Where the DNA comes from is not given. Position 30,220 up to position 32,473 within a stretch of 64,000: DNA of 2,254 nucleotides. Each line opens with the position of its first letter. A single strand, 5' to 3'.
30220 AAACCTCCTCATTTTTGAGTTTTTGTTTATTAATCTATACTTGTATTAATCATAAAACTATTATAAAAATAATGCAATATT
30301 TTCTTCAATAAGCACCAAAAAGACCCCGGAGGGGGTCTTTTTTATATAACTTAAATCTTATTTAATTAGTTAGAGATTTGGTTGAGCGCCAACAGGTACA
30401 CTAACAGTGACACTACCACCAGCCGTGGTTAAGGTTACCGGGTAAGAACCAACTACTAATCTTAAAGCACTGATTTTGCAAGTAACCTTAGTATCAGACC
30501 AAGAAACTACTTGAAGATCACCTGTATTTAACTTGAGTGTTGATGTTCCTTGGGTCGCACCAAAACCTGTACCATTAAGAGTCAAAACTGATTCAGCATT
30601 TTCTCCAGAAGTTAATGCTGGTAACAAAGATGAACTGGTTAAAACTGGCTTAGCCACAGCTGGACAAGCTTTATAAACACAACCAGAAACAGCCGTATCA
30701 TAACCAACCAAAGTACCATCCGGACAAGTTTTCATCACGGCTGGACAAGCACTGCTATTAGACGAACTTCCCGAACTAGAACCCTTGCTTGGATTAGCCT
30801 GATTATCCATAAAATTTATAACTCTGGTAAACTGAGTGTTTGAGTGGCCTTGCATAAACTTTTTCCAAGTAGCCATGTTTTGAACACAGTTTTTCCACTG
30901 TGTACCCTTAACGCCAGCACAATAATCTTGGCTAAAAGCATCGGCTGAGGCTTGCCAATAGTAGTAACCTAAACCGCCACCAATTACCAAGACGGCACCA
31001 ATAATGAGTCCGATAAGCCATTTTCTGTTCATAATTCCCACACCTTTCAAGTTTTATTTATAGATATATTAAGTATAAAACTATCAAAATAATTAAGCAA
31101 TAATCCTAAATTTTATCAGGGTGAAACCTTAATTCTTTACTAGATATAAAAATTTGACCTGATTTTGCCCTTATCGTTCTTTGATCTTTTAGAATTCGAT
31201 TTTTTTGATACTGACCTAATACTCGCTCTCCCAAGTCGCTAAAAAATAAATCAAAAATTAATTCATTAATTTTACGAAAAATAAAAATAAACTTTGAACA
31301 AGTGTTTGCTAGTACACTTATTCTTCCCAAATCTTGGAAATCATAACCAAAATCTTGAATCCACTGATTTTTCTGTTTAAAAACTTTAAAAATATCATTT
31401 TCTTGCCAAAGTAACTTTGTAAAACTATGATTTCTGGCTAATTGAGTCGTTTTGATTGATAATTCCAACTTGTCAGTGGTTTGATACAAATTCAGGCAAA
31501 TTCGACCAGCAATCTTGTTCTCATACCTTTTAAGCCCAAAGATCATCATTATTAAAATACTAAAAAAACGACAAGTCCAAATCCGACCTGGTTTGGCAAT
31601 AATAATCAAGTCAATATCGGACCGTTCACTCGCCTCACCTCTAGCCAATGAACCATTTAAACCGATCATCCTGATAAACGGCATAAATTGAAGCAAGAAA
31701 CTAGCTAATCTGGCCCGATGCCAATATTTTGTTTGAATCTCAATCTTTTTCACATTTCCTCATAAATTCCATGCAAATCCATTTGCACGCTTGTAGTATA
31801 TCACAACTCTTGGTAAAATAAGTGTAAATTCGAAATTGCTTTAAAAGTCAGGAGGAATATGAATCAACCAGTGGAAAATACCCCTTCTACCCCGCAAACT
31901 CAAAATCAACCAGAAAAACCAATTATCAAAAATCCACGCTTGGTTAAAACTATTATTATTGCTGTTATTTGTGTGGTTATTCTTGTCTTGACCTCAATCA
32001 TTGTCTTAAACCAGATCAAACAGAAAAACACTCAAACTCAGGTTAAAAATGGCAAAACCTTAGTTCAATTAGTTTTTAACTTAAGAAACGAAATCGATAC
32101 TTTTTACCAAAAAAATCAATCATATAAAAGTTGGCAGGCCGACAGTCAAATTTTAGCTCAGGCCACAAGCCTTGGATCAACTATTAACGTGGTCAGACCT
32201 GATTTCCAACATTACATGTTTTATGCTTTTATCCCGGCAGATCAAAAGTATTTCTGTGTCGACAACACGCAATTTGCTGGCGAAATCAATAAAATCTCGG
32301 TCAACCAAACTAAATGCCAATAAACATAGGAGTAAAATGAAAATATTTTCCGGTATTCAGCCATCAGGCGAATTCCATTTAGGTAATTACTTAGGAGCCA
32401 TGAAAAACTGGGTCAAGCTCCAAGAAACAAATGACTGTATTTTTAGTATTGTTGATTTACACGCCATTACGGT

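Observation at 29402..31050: Paralogous surface-protein genes sharing a perfect 185-bp module but carrying different C-terminal domains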

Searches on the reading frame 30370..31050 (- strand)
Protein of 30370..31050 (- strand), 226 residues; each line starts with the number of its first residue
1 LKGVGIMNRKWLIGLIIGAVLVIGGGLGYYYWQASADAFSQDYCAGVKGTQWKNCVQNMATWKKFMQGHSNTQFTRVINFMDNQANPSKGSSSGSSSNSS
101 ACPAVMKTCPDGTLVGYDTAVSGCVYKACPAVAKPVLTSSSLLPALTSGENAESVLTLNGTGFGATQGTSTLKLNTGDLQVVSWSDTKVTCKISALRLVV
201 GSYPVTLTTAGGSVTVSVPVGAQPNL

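Call 8: search_protein_families(library=pfam, proteins=[window:30370-31032:-], max_evalue=1)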
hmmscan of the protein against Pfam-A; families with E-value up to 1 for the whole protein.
window:30370-31032:- (220 aa): 2 families
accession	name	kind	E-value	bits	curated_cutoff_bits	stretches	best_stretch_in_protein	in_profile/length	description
PF01833.30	TIG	-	6.5e-06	26.5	20.9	1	134-206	4-74/84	IPT/TIG domain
PF07523.18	Big_3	-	0.058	14.1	21.2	1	165-214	22-68/68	Bacterial Ig-like domain (group 3)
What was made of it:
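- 30415..30633 (-): IPT/TIG domain of gene B, aa 134-206. PF01833 E=6.5e-6, 26.5 bits against a cut-off of 20.9 (call 8).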

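Call 9: search_protein_families(library=ncbifam, proteins=[window:30370-31032:-], max_evalue=1)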
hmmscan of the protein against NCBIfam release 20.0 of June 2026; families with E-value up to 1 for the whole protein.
window:30370-31032:- (220 aa): 3 families
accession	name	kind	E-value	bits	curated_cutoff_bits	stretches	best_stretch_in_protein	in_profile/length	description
NF058597.1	CoaZ_rpt_PGGG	domain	8.7e-05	22.5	30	1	129-209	3-81/88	choice-of-anchor Z repeating domain-containing protein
NF043024.1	T4SS_AnkI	equivalog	0.081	11.7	550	1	41-80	68-107/439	Dot/Icm T4SS effector AnkI/LegAS4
NF033158.1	Myrrcad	domain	0.19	11.3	33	1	7-27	9-31/36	MyrrCad domain-containing protein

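Call 11: find_encoding_contigs(protein=window:30370-31032:-, flank=10000, max_places=10)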
Protein window:30370-31032:- (220 aa): 1 contig read that carries it; 1 place shown.
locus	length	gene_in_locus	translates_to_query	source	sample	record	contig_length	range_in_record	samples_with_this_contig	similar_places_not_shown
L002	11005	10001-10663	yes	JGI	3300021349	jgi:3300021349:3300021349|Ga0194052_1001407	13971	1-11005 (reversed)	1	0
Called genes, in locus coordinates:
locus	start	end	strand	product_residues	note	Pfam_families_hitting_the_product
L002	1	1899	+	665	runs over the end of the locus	PF03030:H_PPase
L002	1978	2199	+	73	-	-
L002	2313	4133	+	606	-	PF12229:PG_binding_4, PF04294:VanW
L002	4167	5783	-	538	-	PF06418:CTP_synth_N, PF00117:GATase, PF07722:Peptidase_C26 (faint)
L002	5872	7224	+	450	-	PF02878:PGM_PMM_I, PF02879:PGM_PMM_II, PF02880:PGM_PMM_III, PF00408:PGM_PMM_IV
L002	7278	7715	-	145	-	-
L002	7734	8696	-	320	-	PF00579:tRNA-synt_1b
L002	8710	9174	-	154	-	-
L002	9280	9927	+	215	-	PF01909:NTP_transf_2 (weak)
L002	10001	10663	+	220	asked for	PF01833:TIG (weak)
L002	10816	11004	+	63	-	?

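Call 25: search_protein_representatives(protein=window:30370-31032:-)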
Query: 220 residues. Proteins with E-value up to 0.001 (for the whole library): 668; up to 1e-10: 164; up to 1e-30: 16. The best 150 are listed.
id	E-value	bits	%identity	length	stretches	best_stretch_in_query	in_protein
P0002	1.1e-137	472.7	96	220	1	1-220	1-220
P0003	5.9e-60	218.7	36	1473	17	103-212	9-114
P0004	2.5e-57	210.1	37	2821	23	135-212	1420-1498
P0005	8.0e-54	198.7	39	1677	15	141-189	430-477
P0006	5.0e-49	183.0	39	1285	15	151-211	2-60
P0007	3.1e-44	167.3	39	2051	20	138-201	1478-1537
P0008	2.6e-42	161.1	36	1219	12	102-202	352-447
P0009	2.7e-42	161.0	38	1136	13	147-213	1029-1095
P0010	2.0e-37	145.1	35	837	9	147-213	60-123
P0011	1.7e-34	135.5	40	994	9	126-192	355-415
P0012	3.5e-34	134.5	39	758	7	149-212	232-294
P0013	3.7e-34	134.4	31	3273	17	115-213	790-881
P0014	5.4e-33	130.6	38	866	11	142-187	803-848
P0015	8.3e-32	126.7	38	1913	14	128-218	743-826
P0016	3.8e-31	124.6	34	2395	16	147-199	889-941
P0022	1.2e-27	113.1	57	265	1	1-90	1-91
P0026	4.5e-26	108.0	40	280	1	1-177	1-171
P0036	1.0e-22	97.0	54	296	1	1-79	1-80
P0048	5.0e-19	85.0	43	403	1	1-94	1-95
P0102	4.1e-14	68.9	35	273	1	1-123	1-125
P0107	1.6e-13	67.0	41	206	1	1-114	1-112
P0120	2.2e-12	63.2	38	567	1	6-99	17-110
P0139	1.5e-11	60.5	33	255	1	2-205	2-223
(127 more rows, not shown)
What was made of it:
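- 30415..30633 (-): Hundreds of multi-TIG proteins hit this region (call 25).
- Tried and rejected: The exhaustive search was needed (call 25).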

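Call 27: find_encoding_contigs(protein=P0002, flank=10000, max_places=10)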
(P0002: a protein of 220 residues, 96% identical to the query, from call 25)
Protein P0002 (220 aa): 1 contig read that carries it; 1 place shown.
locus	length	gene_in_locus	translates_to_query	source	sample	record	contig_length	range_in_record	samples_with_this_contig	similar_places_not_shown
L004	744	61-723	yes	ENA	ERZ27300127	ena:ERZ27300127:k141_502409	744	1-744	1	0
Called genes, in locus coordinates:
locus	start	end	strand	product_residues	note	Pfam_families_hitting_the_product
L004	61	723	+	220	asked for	PF01833:TIG (weak)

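Call 35: find_encoding_contigs(protein=window:30370-31050:-, flank=2000, max_places=6)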
Protein window:30370-31050:- (226 aa): no gene with exactly this product is on record in the collection.

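Call 36: find_encoding_contigs(protein=P0102, flank=10000, max_places=4)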
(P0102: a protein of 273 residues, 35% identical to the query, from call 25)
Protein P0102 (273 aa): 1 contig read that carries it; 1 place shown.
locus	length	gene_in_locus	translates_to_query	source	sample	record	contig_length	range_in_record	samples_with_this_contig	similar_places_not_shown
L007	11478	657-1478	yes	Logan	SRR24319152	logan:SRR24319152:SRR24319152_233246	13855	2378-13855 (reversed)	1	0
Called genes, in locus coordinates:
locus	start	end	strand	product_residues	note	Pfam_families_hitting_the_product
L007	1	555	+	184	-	?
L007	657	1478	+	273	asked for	-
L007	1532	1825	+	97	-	-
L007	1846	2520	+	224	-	-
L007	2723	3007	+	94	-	PF00166:Cpn10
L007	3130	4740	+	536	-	PF00118:Cpn60_TCP1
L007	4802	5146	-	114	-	PF01035:DNA_binding_1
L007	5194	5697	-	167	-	PF05239:PRC (weak)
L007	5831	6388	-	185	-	PF08207:EFP_N, PF01132:EFP, PF09285:Elong-fact-P_C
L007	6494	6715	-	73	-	PF01084:Ribosomal_S18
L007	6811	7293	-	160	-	PF00436:SSB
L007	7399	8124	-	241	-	-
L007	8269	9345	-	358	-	PF01926:MMR_HSR1, PF02421:FeoB_N (weak), PF06071:YchF-GTPase_C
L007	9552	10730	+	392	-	PF00478:IMPDH, PF03060:NMO, PF01070:FMN_dh, PF01645:Glu_synthase (weak)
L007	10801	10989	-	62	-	-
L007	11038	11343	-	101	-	-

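Call 37: find_encoding_contigs(protein=P0139, flank=10000, max_places=4)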
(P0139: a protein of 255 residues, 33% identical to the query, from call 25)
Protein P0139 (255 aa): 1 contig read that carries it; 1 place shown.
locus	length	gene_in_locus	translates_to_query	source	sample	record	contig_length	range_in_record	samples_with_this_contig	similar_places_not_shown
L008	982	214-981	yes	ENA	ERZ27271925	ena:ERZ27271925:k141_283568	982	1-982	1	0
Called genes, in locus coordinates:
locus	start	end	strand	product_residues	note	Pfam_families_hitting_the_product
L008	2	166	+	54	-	?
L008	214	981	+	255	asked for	PF18998:Flg_new_2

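Call 41: search_protein_families(library=pfam, proteins=[P0022, P0026, P0036, P0048, P0102, P0107, P0120, P0139, L007:1846-2520:+], max_evalue=0.01)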
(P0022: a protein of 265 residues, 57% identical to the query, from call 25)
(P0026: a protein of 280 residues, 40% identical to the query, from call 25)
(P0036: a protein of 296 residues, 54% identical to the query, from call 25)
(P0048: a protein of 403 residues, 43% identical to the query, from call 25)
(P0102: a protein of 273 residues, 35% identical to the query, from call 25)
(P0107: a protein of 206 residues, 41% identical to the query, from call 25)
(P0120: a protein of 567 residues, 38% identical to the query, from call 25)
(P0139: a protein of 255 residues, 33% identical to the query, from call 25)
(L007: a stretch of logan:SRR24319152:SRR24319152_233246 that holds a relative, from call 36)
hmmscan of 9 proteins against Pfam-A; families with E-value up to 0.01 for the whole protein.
P0022 (265 aa): 0 families

P0026 (280 aa): 0 families

P0036 (296 aa): 1 family
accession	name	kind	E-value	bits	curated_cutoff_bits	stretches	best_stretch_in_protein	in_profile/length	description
PF00030.24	Crystall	-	0.00017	22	25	0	158-239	3-79/82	Beta/Gamma crystallin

P0048 (403 aa): 3 families
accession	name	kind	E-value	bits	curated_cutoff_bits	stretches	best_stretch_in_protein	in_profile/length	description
PF00030.24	Crystall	-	2.2e-18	66.6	25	0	166-218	3-54/82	Beta/Gamma crystallin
PF03995.18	Inhibitor_I36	-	2.2e-11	44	21.1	2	311-366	15-66/69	Peptidase inhibitor family I36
PF08964.15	Crystall_3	-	1.5e-05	25.5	27.3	0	118-160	4-44/86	Beta/Gamma crystallin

P0102 (273 aa): 0 families

P0107 (206 aa): 0 families

P0120 (567 aa): 0 families

P0139 (255 aa): 1 family
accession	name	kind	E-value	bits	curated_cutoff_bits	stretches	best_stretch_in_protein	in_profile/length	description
PF18998.6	Flg_new_2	-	7.7e-22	77.5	23.6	2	117-171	14-71/73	Divergent InlB B-repeat domain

L007:1846-2520:+ (224 aa): 0 families
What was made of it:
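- On Polymorphic toxin (Rhs/CdiA-like) C-terminal displacement locus: The C-termini are TIG, crystallin-like, Flg_new_2 or unknown beta domains (calls 8, 41).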

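Call 51: find_encoding_contigs(protein=P0048, flank=6000, max_places=4)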
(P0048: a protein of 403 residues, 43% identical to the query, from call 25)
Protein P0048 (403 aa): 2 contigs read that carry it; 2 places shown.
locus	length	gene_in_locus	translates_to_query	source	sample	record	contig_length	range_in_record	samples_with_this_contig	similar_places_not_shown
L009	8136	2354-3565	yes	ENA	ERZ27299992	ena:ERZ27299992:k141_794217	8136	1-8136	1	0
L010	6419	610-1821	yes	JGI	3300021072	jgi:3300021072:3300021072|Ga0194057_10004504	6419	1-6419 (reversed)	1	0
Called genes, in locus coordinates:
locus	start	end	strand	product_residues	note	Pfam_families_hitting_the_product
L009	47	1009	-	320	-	PF00579:tRNA-synt_1b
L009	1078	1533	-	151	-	-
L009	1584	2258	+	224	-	-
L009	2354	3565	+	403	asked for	PF03995:Inhibitor_I36 (faint), PF00030:Crystall (faint), PF08964:Crystall_3 (faint)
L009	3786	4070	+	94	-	PF00166:Cpn10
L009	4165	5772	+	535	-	PF00118:Cpn60_TCP1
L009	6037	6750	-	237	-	PF18916:Lycopene_cyc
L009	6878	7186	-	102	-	-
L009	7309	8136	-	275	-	?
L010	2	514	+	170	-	?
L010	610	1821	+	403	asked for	PF03995:Inhibitor_I36 (faint), PF00030:Crystall (faint), PF08964:Crystall_3 (faint)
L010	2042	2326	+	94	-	PF00166:Cpn10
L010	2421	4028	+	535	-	PF00118:Cpn60_TCP1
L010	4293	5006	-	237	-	PF18916:Lycopene_cyc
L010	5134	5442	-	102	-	-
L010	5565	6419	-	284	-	?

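Call 52: find_encoding_contigs(protein=P0026, flank=6000, max_places=4)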
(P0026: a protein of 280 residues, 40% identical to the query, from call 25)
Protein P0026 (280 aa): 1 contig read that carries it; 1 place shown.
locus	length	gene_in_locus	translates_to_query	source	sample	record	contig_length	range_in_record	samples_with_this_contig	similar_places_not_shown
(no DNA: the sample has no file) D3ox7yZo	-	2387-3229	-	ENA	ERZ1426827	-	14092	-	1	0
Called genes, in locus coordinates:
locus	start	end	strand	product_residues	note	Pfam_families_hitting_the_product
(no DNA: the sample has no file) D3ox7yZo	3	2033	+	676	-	?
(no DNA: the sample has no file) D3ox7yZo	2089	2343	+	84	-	-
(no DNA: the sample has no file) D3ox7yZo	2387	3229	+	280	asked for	-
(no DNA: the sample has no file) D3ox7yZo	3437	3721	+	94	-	PF00166:Cpn10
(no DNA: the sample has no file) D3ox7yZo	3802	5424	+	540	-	PF00118:Cpn60_TCP1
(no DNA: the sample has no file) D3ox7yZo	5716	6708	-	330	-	-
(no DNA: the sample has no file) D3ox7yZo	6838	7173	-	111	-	PF01035:DNA_binding_1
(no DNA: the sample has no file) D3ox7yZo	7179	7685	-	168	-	PF05239:PRC (faint)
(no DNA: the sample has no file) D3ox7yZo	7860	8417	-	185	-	PF08207:EFP_N, PF01132:EFP, PF09285:Elong-fact-P_C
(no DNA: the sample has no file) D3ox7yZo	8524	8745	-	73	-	PF01084:Ribosomal_S18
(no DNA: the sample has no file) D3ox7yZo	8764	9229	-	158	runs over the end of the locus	PF00436:SSB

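Call 57: list_cluster_members(proteins=[P0002, P0152])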
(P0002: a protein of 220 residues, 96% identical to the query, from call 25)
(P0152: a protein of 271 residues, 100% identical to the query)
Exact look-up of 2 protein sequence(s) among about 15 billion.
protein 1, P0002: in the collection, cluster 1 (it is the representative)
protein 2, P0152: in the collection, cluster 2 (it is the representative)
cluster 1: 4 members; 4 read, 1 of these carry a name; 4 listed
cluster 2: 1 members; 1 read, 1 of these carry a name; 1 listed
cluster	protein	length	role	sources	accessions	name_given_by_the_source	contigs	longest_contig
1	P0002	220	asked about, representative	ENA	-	-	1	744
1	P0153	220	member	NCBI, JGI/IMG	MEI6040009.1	MAG: IPT/TIG domain-containing protein [Candidatus Berkelbacteria bacterium]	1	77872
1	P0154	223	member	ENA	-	-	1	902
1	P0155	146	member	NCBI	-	-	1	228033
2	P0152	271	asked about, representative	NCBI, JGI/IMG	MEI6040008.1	MAG: hypothetical protein WCP93_01510 [Candidatus Berkelbacteria bacterium]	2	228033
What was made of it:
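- On IPT/TIG domain (PF01833), C-terminus of gene B: NCBI names the protein IPT/TIG domain-containing (call 57).
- On Cassette-type antigenic variation system: No deletion hybrid is on record (call 57).
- No B-N/A-C deletion hybrid exists in the 15-billion-protein collection, where A's 90% cluster has one member (call 57).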

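Call 59: find_encoding_contigs(protein=P0154, flank=3000, max_places=4)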
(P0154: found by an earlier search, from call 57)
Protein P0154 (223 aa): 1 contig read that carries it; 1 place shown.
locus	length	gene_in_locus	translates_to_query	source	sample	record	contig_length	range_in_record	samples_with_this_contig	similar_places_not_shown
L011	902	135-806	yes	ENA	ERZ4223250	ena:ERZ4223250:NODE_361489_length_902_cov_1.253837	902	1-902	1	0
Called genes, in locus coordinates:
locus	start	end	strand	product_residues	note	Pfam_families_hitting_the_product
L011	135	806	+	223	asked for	PF01833:TIG (weak)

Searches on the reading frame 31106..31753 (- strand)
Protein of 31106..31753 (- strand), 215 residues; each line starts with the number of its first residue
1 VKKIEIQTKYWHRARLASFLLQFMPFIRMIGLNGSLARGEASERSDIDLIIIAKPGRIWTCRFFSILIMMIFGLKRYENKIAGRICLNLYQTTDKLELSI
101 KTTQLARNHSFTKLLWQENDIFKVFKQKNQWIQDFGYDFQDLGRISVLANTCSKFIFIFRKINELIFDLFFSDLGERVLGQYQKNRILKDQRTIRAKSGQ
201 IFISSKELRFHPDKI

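Call 8: search_protein_families(library=pfam, proteins=[window:31106-31753:-], max_evalue=1)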
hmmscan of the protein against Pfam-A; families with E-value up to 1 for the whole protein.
window:31106-31753:- (215 aa): 2 families
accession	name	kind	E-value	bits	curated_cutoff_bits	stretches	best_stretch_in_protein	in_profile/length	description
PF01909.29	NTP_transf_2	-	1e-05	26.2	21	1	17-57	5-46/93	Nucleotidyltransferase domain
PF18765.7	Polbeta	-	3.9e-05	24.2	26.9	1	25-56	11-42/93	Polymerase beta, Nucleotidyltransferase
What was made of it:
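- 31106..31753 (-): Upstream border of the slot: nucleotidyltransferase-domain gene, conserved next to the module genes in relatives. PF01909, 26.2 bits (call 8).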

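Call 9: search_protein_families(library=ncbifam, proteins=[window:31106-31753:-], max_evalue=1)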
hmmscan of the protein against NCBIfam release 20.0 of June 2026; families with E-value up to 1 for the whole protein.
window:31106-31753:- (215 aa): 4 families
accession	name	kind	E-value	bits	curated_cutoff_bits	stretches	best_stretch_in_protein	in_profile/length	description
NF047752.1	MntA_antitoxin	equivalog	0.00036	20.4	60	1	26-55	6-35/106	type VII toxin-antitoxin system MntA family adenylyltransferase antitoxin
NF051895.1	anti_phage_HalB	equivalog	0.0031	17.1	190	1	32-55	4-27/211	anti-phage Hailong system nucleotidyltransferase HalB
NF001265.0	PRK00227.1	equivalog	0.078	11.1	799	1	31-57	31-57/693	[protein-PII] uridylyltransferase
NF028535.0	ANT_4p_II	subfamily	0.23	10.7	350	1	30-52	22-44/251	ANT(4')-II family aminoglycoside nucleotidyltransferase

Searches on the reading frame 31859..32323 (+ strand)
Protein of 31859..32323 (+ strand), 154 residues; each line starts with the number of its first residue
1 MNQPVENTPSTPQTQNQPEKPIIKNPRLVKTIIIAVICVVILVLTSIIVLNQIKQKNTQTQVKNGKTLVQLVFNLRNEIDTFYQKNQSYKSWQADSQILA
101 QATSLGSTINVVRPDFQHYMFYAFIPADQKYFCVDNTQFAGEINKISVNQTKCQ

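Call 8: search_protein_families(library=pfam, proteins=[window:31859-32323:+], max_evalue=1)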
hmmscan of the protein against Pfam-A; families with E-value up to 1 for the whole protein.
window:31859-32323:+ (154 aa): 4 families
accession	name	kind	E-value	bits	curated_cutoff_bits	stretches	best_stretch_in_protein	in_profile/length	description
PF14584.11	DUF4446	-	0.023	15.1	27.4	1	33-95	5-70/150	Protein of unknown function (DUF4446)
PF06143.16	Baculo_11_kDa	-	0.042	13.9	28.4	1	8-72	12-78/84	Baculovirus 11 kDa family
PF16101.10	PRIMA1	-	0.051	13.8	38.6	1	30-60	98-130/158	Proline-rich membrane anchor 1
PF16523.10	betaPIX_CC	-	0.16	12.3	26.8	1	55-90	18-52/85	betaPIX coiled coil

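Call 9: search_protein_families(library=ncbifam, proteins=[window:31859-32323:+], max_evalue=1)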
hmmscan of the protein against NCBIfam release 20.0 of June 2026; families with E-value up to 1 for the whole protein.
window:31859-32323:+ (154 aa): 6 families
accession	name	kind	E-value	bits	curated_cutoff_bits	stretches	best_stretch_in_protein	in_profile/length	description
NF042931.1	SAG1386_EF1546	equivalog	0.0025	17.9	80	1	14-111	17-114/158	SAG1386/EF1546 family surface-associated protein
NF008173.0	PRK10920.1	equivalog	0.0068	15.5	313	1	3-104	9-106/390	uroporphyrinogen-III C-methyltransferase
NF010723.1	PRK14125.1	equivalog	0.012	15.5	60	1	31-75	6-50/87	cell division suppressor protein YneA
TIGR02759.1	TraD_Ftype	equivalog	0.034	12.9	521.35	1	29-127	18-114/566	type IV conjugative transfer system coupling protein TraD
NF046005.2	near_gluc_PtsG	equivalog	0.081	13.2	45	1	29-89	9-63/85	MPN207a family PTS transporter accessory protein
TIGR00893.1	2A0114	subfamily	0.14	11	395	1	32-126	152-239/399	D-galactonate transporter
